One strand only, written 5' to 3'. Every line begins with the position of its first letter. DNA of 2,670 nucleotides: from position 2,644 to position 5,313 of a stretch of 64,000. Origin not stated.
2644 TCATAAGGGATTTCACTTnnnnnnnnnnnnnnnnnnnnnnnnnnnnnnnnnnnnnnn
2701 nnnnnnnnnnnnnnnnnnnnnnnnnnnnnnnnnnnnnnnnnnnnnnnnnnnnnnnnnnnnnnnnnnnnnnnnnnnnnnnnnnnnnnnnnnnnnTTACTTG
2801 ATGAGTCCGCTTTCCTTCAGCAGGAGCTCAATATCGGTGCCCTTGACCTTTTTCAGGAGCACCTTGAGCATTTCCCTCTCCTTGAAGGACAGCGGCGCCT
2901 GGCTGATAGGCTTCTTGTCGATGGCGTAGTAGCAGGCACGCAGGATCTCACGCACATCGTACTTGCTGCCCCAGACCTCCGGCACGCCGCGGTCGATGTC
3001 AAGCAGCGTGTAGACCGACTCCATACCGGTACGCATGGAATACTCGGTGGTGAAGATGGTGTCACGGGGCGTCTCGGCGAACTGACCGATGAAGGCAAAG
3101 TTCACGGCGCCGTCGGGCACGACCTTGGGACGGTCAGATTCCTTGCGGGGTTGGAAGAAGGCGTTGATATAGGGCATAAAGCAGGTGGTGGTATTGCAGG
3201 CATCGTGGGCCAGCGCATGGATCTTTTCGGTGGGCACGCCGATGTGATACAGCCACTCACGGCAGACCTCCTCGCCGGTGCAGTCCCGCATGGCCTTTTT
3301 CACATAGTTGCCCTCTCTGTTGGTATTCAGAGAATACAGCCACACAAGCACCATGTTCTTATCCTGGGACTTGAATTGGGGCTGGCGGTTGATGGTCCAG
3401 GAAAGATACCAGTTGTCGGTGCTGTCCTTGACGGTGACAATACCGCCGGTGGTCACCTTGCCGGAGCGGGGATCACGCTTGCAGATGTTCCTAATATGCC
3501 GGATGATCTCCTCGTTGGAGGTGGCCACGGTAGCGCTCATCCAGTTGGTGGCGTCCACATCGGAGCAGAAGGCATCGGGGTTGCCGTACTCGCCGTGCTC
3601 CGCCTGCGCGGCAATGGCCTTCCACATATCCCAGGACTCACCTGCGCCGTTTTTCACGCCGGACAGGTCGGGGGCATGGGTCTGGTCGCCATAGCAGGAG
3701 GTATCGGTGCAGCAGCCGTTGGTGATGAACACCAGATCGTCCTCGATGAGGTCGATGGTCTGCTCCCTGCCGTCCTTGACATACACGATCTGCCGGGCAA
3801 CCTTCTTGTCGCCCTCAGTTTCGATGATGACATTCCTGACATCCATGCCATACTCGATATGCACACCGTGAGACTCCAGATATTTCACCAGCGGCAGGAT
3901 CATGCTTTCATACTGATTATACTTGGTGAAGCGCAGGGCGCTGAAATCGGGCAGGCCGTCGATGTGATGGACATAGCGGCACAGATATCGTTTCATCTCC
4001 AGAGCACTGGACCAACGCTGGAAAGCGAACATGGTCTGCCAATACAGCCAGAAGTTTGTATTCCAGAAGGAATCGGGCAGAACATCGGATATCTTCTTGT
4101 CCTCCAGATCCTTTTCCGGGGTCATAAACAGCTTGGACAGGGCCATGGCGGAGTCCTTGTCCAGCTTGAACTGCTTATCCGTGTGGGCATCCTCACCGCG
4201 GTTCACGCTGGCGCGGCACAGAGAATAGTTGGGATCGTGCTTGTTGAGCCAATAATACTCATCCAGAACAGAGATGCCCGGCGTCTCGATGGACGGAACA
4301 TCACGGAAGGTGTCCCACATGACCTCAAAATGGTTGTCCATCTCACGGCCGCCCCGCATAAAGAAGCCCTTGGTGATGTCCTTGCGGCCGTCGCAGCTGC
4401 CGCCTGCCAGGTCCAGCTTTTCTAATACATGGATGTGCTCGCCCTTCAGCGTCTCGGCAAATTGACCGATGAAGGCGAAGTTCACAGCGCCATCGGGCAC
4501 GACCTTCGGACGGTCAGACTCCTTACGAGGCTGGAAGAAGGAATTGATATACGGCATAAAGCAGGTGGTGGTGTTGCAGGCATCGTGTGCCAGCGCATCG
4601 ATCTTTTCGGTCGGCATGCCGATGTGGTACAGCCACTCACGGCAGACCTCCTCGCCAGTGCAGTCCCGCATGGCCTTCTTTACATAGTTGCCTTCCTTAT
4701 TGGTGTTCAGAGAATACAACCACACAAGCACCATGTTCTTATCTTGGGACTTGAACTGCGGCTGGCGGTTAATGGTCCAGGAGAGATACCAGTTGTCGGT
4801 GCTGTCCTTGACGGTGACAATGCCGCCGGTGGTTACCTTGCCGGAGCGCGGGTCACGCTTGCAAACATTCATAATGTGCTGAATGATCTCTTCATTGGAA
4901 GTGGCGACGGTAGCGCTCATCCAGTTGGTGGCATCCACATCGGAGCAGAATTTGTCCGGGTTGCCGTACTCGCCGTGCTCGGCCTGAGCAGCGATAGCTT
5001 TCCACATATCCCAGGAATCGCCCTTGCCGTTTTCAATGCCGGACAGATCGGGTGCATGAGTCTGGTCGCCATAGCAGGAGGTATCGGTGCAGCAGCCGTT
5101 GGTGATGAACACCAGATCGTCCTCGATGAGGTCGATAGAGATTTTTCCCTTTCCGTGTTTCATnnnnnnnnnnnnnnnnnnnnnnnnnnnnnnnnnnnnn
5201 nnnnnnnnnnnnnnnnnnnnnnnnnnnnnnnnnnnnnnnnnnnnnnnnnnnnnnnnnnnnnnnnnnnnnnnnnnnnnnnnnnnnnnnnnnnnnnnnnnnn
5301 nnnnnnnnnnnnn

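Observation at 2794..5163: Oleate hydratase gene rearranged by an exact in-frame 1380-bp-offset duplication, losing the FAD-binding N-terminus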

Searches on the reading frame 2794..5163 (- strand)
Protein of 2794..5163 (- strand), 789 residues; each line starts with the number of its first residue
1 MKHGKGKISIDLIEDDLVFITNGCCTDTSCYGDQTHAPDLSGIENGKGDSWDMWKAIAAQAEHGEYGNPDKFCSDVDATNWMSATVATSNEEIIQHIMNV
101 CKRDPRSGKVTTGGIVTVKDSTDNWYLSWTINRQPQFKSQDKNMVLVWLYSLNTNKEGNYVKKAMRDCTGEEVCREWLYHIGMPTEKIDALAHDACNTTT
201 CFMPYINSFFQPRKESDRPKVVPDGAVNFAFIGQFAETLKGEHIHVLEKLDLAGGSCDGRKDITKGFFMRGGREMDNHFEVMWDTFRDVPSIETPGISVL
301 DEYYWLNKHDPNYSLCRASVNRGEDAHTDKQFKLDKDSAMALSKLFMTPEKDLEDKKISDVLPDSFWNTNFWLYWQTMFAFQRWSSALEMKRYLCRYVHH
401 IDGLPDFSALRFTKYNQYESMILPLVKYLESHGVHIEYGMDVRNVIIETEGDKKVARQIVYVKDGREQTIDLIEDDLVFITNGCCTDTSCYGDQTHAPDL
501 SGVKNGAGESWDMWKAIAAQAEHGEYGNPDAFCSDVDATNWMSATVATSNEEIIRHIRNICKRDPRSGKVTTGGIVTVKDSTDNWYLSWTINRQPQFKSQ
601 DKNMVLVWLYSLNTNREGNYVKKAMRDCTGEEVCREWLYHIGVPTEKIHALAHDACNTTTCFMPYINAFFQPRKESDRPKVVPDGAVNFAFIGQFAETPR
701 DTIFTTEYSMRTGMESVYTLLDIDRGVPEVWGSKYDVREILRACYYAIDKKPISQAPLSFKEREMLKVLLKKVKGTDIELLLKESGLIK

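Call 7: search_protein_families(library=pfam, proteins=[window:2794-5163:-])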
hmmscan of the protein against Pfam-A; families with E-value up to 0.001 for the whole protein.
window:2794-5163:- (789 aa): 1 family
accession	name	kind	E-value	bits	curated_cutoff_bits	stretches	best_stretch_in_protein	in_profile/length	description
PF06100.17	MCRA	-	1.4e-280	931.7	23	2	239-718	26-495/495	MCRA family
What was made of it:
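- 2794..4448 (-): Chromosomal ohyA from the second base of codon 47 to the stop. It consists of Y_A (3757-4448, residues 47-277), X_A (3069-3756, residues 278-506) and C_A (2794-3068). Pfam MCRA covers ORF residues 239-718 (call 7).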

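Call 8: find_homologous_proteins(query=window:2794-5163:-)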
Query window:2794-5163:- (789 aa): 8000 proteins with E <= 0.001 among 8000 candidates; the best 120 are listed.
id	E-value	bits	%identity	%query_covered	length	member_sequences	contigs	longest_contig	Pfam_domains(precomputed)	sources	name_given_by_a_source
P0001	0.0e+0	1304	94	74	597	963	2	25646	PF13450.13,PF06100.18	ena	-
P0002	0.0e+0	1206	85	74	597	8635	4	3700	PF13450.13,PF06100.18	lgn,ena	-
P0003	0.0e+0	1199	89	70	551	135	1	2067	PF06100.18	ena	-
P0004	0.0e+0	1197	89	70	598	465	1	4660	PF13450.13,PF07992.21,PF06100.18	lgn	-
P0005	0.0e+0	1194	89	70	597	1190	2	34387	PF13450.13,PF06100.18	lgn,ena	-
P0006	0.0e+0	1192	84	74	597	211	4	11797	PF13450.13,PF06100.18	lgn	-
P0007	0.0e+0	1190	89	70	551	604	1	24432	PF06100.18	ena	-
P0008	0.0e+0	1189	84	74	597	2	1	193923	PF13450.13,PF06100.18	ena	-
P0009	0.0e+0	1175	87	70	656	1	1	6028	PF13450.13,PF06100.18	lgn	-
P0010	0.0e+0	1174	87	70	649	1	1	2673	PF06100.18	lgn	-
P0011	0.0e+0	1173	87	70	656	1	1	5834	PF06100.18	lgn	-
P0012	0.0e+0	1173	87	70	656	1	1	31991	PF13450.13,PF06100.18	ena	-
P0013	0.0e+0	1172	88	70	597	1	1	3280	PF13450.13,PF06100.18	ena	-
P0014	0.0e+0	1170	83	74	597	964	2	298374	PF13450.13,PF06100.18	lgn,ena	-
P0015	0.0e+0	1169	82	74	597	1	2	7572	PF13450.13,PF06100.18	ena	-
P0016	0.0e+0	1168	86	70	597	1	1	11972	PF13450.13,PF06100.18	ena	-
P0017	0.0e+0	1168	86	70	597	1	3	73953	PF13450.13,PF06100.18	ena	-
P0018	0.0e+0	1167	84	74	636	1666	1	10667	PF13450.13,PF06100.18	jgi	-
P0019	0.0e+0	1167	86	70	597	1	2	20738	PF13450.13,PF06100.18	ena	-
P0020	0.0e+0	1167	86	70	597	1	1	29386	PF13450.13,PF06100.18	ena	-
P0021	0.0e+0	1167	86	70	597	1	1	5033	PF13450.13,PF06100.18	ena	-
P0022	0.0e+0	1167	86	70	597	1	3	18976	PF13450.13,PF06100.18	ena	-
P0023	0.0e+0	1167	86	70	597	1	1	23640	PF13450.13,PF06100.18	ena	-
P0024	0.0e+0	1167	82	74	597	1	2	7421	PF13450.13,PF06100.18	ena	-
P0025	0.0e+0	1167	86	70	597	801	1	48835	PF13450.13,PF06100.18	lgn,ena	-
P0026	0.0e+0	1167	86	70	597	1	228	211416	PF13450.13,PF06100.18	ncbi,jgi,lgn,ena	jgi:oleate hydratase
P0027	0.0e+0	1167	86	70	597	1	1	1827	PF13450.13,PF06100.18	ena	-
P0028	0.0e+0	1167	86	70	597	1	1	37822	PF13450.13,PF06100.18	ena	-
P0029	0.0e+0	1166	86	70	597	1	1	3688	PF13450.13,PF06100.18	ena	-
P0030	0.0e+0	1166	86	70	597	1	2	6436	PF13450.13,PF06100.18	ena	-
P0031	0.0e+0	1166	82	74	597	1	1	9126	PF13450.13,PF06100.18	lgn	-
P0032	0.0e+0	1166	82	74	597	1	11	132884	PF13450.13,PF06100.18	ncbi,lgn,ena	-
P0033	0.0e+0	1166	86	70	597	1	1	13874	PF13450.13,PF06100.18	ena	-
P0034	0.0e+0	1166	86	70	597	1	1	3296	PF13450.13,PF06100.18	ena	-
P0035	0.0e+0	1166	82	74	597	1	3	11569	PF13450.13,PF06100.18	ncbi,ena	-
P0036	0.0e+0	1166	82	74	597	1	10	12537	PF13450.13,PF06100.18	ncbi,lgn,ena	-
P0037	0.0e+0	1166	86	70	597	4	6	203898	PF13450.13,PF06100.18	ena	-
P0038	0.0e+0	1166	86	70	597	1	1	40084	PF13450.13,PF06100.18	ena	-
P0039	0.0e+0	1166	82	74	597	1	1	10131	PF13450.13,PF06100.18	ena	-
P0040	0.0e+0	1165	86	70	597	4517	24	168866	PF13450.13,PF06100.18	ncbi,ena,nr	ncbi:MAG: oleate hydratase [Firmicutes bacterium]|nr:oleate hydratase [Bacillota bacterium]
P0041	0.0e+0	1165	82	74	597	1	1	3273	PF13450.13,PF06100.18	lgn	-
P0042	0.0e+0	1165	86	70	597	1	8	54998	PF13450.13,PF06100.18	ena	-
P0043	0.0e+0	1165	86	70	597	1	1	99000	PF13450.13,PF06100.18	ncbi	-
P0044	0.0e+0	1165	86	70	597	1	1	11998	PF13450.13,PF06100.18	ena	-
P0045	0.0e+0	1165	86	70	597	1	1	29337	PF13450.13,PF06100.18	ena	-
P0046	0.0e+0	1165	86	70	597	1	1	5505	PF13450.13,PF06100.18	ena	-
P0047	0.0e+0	1165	82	74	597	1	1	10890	PF13450.13,PF06100.18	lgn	-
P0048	0.0e+0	1165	86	70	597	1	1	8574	PF13450.13,PF06100.18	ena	-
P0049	0.0e+0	1165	86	70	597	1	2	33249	PF13450.13,PF06100.18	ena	-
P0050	0.0e+0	1165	82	74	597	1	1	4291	PF13450.13,PF06100.18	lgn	-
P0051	0.0e+0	1165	86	70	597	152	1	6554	PF13450.13,PF06100.18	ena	-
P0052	0.0e+0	1164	82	74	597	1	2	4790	PF13450.13,PF06100.18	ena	-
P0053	0.0e+0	1164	82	74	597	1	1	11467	PF13450.13,PF06100.18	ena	-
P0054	0.0e+0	1164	82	74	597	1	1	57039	PF13450.13,PF06100.18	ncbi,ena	-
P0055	0.0e+0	1164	82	74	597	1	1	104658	PF13450.13,PF06100.18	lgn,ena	-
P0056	0.0e+0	1164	86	70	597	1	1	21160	PF13450.13,PF06100.18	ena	-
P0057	0.0e+0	1164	82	74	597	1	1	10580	PF13450.13,PF06100.18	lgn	-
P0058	0.0e+0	1164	86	70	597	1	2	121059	PF13450.13,PF06100.18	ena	-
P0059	0.0e+0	1164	82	74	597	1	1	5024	PF13450.13,PF06100.18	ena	-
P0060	0.0e+0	1164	86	70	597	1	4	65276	PF13450.13,PF06100.18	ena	-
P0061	0.0e+0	1163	86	70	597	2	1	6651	PF13450.13,PF06100.18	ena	-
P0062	0.0e+0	1163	82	74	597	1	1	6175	PF13450.13,PF06100.18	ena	-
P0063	0.0e+0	1163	82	74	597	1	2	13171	PF13450.13,PF06100.18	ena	-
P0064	0.0e+0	1163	82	74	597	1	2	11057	PF13450.13,PF06100.18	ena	-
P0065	0.0e+0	1163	86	70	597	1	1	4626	PF13450.13,PF06100.18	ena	-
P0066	0.0e+0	1163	86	70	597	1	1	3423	PF13450.13,PF06100.18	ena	-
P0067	0.0e+0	1163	86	70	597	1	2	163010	PF13450.13,PF06100.18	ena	-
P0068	0.0e+0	1163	82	74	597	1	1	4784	PF13450.13,PF06100.18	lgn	-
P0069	0.0e+0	1163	82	74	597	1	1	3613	PF13450.13,PF06100.18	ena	-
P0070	0.0e+0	1163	82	74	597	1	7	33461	PF13450.13,PF06100.18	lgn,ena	-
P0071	0.0e+0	1163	86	70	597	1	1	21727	PF13450.13,PF06100.18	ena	-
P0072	0.0e+0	1163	82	74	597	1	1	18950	PF13450.13,PF06100.18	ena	-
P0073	0.0e+0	1163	82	74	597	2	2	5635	PF13450.13,PF06100.18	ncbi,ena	-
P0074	0.0e+0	1162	86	70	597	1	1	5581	PF13450.13,PF06100.18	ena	-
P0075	0.0e+0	1162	82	74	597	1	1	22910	PF13450.13,PF06100.18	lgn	-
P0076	0.0e+0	1162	82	74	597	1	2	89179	PF13450.13,PF06100.18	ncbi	-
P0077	0.0e+0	1162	82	74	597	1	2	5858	PF13450.13,PF06100.18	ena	-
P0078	0.0e+0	1162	86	70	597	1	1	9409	PF13450.13,PF06100.18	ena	-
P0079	0.0e+0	1162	82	74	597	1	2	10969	PF13450.13,PF06100.18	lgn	-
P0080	0.0e+0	1162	82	74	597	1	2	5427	PF13450.13,PF06100.18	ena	-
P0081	0.0e+0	1162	82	74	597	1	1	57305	PF13450.13,PF06100.18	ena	-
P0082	0.0e+0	1162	86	70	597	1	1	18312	PF13450.13,PF06100.18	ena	-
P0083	0.0e+0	1162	82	74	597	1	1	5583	PF13450.13,PF06100.18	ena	-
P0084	0.0e+0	1162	86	70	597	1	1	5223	PF13450.13,PF06100.18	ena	-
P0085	0.0e+0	1161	82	74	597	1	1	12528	PF13450.13,PF06100.18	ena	-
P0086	0.0e+0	1161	86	70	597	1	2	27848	PF13450.13,PF06100.18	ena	-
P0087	0.0e+0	1161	82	74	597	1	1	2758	PF13450.13,PF06100.18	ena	-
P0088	0.0e+0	1161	86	70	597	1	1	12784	PF13450.13,PF06100.18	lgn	-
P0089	0.0e+0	1161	86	70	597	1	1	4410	PF01266.31,PF13450.13,PF06100.18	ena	-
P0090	0.0e+0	1161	85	70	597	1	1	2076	PF13450.13,PF06100.18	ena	-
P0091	0.0e+0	1161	86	70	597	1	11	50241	PF13450.13,PF06100.18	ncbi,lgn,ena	-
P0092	0.0e+0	1161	82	74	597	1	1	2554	PF13450.13,PF06100.18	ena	-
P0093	0.0e+0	1160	86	70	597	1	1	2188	PF13450.13,PF06100.18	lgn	-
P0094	0.0e+0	1160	86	70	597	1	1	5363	PF13450.13,PF06100.18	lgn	-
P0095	0.0e+0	1160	82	74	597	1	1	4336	PF13450.13,PF06100.18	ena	-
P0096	0.0e+0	1160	85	70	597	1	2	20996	PF13450.13,PF06100.18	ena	-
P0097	0.0e+0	1160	82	74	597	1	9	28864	PF13450.13,PF06100.18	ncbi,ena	-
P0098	0.0e+0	1160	85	70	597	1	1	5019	PF13450.13,PF06100.18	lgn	-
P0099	0.0e+0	1160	85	70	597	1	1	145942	PF13450.13,PF06100.18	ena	-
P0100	0.0e+0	1160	85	70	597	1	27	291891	PF13450.13,PF06100.18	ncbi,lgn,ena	-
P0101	0.0e+0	1160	85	70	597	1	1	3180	PF13450.13,PF06100.18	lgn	-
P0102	0.0e+0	1160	86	70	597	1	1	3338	PF13450.13,PF06100.18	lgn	-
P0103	0.0e+0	1160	86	70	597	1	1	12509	PF13450.13,PF06100.18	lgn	-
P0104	0.0e+0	1160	86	70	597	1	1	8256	PF13450.13,PF06100.18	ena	-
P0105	0.0e+0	1160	82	74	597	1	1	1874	PF13450.13,PF06100.18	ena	-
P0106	0.0e+0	1160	85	70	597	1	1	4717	PF13450.13,PF06100.18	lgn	-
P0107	0.0e+0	1160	82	74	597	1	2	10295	PF13450.13,PF06100.18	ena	-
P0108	0.0e+0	1160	86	70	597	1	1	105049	PF13450.13,PF06100.18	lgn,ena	-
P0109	0.0e+0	1160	85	70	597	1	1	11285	PF13450.13,PF06100.18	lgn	-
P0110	0.0e+0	1160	85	70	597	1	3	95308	PF13450.13,PF06100.18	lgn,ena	-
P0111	0.0e+0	1160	85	70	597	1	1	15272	PF13450.13,PF06100.18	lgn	-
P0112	0.0e+0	1160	85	70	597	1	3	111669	PF13450.13,PF06100.18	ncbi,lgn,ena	-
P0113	0.0e+0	1160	85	70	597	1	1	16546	PF13450.13,PF06100.18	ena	-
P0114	0.0e+0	1160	85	70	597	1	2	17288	PF13450.13,PF06100.18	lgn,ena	-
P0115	0.0e+0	1159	85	70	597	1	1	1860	PF13450.13,PF06100.18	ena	-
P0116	0.0e+0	1159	85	70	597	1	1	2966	PF13450.13,PF06100.18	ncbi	-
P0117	0.0e+0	1159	82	74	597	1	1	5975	PF13450.13,PF06100.18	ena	-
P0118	0.0e+0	1159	85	70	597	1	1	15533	PF13450.13,PF06100.18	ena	-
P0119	0.0e+0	1159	85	70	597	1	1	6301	PF13450.13,PF06100.18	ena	-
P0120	0.0e+0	1159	85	70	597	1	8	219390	PF13450.13,PF06100.18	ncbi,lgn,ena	-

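Call 11: find_encoding_contigs(protein=window:2794-5163:-, flank=10000, max_places=10)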
Protein window:2794-5163:- (789 aa): no gene with exactly this product is on record in the collection.
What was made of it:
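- Tried and rejected: The first look-up of the 789-aa product in the gene-position index returned nothing (call 11).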

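Call 12: find_encoding_contigs(protein=P0001, flank=10000, max_places=10)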
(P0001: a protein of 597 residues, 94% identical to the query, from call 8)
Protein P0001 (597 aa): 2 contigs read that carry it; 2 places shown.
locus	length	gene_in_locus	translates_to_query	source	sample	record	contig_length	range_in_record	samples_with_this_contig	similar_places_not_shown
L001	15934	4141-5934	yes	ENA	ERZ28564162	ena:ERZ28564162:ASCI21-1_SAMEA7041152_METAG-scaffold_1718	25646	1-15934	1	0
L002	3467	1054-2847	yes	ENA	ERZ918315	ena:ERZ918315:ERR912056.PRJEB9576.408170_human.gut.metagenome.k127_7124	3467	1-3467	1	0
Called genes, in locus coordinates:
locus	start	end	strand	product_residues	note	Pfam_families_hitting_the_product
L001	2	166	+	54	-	?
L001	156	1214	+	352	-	PF08239:SH3_3, PF14283:CD1107-like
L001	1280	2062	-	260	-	-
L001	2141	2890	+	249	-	PF13408:Zn_ribbon_recom, PF14287:DUF4368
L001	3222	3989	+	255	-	PF00440:TetR_N (weak), PF14278:TetR_C_8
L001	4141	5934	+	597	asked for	PF06100:MCRA, PF13450:NAD_binding_8 (weak)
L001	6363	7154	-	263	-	PF00106:adh_short, PF01370:Epimerase, PF08659:KR, PF13460:NAD_binding_10 (weak), PF13561:adh_short_C2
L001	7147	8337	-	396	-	PF00155:Aminotran_1_2, PF01212:Beta_elim_lyase (weak)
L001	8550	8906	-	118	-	PF07892:DUF1667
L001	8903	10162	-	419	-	PF00070:Pyr_redox (faint), PF00890:FAD_binding_2 (faint), PF01266:DAO (faint), PF03486:HI0933_like (faint), PF07992:Pyr_redox_2, PF12831:FAD_oxidored (weak), PF13450:NAD_binding_8 (weak), PF13738:Pyr_redox_3 (weak)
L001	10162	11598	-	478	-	PF00070:Pyr_redox (faint), PF00890:FAD_binding_2 (weak), PF01266:DAO, PF05834:Lycopene_cycl (weak), PF07992:Pyr_redox_2 (faint), PF13738:Pyr_redox_3 (faint), PF04324:Fer2_BFD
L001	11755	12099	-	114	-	PF01155:HypA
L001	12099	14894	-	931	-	PF00037:Fer4 (weak), PF12837:Fer4_6 (faint), PF14691:Fer4_20, PF00070:Pyr_redox (faint), PF01266:DAO, PF01946:Thi4 (weak), PF07992:Pyr_redox_2, PF13450:NAD_binding_8, +2 more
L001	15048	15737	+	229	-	PF00392:GntR, PF07729:FCD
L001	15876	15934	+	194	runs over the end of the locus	-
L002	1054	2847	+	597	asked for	PF06100:MCRA, PF13450:NAD_binding_8 (weak)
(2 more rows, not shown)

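Call 38: find_encoding_contigs(protein=P0007, flank=10000, max_places=5)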
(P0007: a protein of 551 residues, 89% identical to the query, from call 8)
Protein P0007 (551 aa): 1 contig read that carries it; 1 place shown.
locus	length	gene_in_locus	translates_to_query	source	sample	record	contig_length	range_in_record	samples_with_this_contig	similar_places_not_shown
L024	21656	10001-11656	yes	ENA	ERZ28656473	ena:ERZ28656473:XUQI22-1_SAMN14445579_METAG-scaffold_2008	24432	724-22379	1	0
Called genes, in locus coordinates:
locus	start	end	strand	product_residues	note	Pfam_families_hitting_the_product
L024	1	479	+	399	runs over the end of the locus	?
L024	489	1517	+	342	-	PF03116:NQR2_RnfD_RnfE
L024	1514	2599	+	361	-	PF04205:FMN_bind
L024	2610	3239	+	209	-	PF02508:Rnf-Nqr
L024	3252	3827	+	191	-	PF02508:Rnf-Nqr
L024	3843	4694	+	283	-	PF04060:FeS, PF12838:Fer4_7 (weak), PF13187:Fer4_9 (weak), PF13237:Fer4_10 (weak), PF14697:Fer4_21, PF12838:Fer4_7, PF13187:Fer4_9, PF00037:Fer4, +13 more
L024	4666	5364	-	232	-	-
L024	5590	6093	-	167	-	-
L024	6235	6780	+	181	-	PF13240:Zn_Ribbon_1 (weak), PF13248:Zn_ribbon_3 (weak)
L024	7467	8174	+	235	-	-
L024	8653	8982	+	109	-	-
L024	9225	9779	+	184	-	PF00440:TetR_N (weak), PF14278:TetR_C_8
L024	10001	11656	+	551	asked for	PF06100:MCRA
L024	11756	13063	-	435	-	PF06689:zf-C4_ClpX, PF05496:RuvB_N (faint), PF00004:AAA, PF07724:AAA_2, PF07728:AAA_5 (weak), PF13401:AAA_22 (faint), PF10431:ClpB_D2-small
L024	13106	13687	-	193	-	PF00574:CLP_protease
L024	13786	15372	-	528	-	PF05697:Trigger_N, PF00254:FKBP_C, PF05698:Trigger_C, PF07382:HC2 (faint)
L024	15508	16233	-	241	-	PF00149:Metallophos (weak)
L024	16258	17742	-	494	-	PF14821:Thr_synth_N, PF00291:PALP, PF24857:THR4_C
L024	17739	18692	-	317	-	PF01244:Peptidase_M19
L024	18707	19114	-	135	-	PF02021:UPF0102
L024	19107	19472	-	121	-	PF01351:RNase_HII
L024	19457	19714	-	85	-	PF01351:RNase_HII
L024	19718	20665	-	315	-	PF01926:MMR_HSR1, PF02421:FeoB_N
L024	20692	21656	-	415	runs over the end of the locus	PF10502:Peptidase_S26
